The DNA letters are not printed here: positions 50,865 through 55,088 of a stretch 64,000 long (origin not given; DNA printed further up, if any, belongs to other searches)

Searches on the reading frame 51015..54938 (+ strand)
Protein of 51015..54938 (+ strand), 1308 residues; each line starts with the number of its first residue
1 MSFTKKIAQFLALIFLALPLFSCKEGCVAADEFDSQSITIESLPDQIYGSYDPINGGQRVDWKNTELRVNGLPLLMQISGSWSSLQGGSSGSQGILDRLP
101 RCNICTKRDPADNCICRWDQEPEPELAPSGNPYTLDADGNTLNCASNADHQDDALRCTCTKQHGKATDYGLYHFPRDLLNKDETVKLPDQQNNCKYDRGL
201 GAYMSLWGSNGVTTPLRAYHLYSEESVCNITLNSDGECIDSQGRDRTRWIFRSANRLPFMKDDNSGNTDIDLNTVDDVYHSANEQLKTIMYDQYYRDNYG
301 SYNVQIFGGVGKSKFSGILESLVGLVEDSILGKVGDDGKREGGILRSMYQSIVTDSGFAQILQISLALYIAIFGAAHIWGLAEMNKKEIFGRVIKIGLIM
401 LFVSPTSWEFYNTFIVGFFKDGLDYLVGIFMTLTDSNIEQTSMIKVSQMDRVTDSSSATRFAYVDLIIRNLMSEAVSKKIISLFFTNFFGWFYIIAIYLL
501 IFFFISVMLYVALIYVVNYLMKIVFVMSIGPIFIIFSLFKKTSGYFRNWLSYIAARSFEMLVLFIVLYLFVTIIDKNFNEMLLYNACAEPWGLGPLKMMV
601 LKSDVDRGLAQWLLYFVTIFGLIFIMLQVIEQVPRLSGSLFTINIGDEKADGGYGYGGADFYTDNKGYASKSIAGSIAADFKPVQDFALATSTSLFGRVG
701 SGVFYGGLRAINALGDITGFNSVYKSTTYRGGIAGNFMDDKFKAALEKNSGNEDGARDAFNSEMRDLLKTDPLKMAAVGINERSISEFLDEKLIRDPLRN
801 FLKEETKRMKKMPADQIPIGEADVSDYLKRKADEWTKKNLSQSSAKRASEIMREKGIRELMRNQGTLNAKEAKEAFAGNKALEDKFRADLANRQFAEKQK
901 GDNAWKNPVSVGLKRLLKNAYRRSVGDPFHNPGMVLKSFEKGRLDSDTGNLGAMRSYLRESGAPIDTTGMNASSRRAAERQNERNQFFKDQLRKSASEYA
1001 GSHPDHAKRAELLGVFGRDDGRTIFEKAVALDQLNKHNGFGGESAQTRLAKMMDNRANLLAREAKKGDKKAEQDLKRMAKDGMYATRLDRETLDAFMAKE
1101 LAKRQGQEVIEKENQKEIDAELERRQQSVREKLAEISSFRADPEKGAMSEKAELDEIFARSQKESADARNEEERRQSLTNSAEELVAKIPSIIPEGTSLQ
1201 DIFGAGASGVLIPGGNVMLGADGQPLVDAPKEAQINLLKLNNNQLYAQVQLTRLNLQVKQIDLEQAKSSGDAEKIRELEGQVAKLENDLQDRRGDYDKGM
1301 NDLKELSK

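Call 45: search_protein_families(library=ncbifam, proteins=[window:51015-54938:+], max_evalue=1e-10)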
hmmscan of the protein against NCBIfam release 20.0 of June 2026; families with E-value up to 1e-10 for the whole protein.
window:51015-54938:+ (1308 aa): 0 families

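Call 62: search_protein_families(library=pfam, proteins=[window:51015-54938:+], max_evalue=0.001)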
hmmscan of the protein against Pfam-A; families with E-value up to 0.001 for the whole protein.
window:51015-54938:+ (1308 aa): 1 family
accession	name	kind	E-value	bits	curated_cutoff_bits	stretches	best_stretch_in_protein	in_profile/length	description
PF04610.19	TrbL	-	1.2e-20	74.7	25.9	1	367-581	2-187/215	TrbL/VirB6 plasmid conjugal transfer protein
